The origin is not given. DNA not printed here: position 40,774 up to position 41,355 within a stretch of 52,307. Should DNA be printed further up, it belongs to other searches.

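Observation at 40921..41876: gyrB-coupled mini-kinase (PI3/4K/HipA-like) plus 94-aa partner: an uncharacterised two-gene module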

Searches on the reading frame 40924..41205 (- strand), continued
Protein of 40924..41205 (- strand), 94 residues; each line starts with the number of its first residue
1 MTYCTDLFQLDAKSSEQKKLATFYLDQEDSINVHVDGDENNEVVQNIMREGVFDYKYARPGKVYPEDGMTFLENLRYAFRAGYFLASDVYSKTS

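Call 83: list_cluster_members(proteins=[L082:3959-4222:+, L083:3887-4147:+, L085:3959-4219:+, L081:3962-4219:+, L059:817-1077:+, L082:3027-3959:+, L085:2877-3959:+, L083:3034-3876:+, L081:2918-3955:+, L005:6732-7022:+])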
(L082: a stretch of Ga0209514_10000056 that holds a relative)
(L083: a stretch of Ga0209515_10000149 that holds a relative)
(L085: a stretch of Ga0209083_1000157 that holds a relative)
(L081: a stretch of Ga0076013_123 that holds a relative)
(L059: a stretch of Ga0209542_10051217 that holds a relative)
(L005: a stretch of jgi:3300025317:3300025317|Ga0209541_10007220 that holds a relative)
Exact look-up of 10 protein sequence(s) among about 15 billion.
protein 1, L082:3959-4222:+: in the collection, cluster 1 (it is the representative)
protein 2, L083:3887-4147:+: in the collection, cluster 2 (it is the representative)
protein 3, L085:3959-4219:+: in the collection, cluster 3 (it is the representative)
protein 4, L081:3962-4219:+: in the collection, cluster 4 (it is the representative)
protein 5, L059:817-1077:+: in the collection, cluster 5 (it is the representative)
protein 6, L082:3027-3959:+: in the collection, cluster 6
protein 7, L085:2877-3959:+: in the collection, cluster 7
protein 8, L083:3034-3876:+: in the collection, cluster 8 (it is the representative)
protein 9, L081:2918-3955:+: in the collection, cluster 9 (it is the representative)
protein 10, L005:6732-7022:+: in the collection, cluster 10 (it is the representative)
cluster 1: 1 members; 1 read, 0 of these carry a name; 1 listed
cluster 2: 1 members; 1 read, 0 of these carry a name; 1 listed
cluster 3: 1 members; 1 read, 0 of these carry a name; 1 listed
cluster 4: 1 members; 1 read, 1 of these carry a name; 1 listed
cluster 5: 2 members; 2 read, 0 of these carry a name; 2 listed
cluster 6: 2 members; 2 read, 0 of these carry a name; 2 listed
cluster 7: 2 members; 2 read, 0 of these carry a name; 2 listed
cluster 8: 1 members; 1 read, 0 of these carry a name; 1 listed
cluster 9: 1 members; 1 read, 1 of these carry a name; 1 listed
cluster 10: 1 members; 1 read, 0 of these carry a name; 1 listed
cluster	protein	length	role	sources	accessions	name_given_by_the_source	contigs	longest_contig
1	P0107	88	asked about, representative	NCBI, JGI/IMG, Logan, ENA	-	-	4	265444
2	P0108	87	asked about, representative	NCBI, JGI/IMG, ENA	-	-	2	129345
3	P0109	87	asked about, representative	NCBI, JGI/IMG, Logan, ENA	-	-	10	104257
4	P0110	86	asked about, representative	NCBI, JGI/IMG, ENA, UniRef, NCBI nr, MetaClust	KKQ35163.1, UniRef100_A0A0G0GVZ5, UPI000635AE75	MAG: hypothetical protein US50_C0023G0005 [Candidatus Nomurabacteria bacterium ... | Uncharacterized protein n=1 Tax=Candidatus Nomurabacteria bacterium GW2011_GWB1_37_5 ... | status=active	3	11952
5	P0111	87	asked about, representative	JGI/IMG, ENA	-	-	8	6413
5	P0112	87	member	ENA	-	-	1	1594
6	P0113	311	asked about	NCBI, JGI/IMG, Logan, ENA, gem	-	-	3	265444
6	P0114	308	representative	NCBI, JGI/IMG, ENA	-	-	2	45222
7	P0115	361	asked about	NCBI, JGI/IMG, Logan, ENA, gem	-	-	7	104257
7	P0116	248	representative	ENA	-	-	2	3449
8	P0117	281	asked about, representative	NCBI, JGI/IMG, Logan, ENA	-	-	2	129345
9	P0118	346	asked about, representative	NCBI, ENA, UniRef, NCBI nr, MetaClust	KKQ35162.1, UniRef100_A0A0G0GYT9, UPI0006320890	MAG: Ubiquitin-like protein [Candidatus Nomurabacteria bacterium GW2011_GWB1_37_5] | Ubiquitin-like protein n=1 Tax=Candidatus Nomurabacteria bacterium GW2011_GWB1_37_5 ... | status=active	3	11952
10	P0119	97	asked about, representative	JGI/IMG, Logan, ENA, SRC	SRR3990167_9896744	-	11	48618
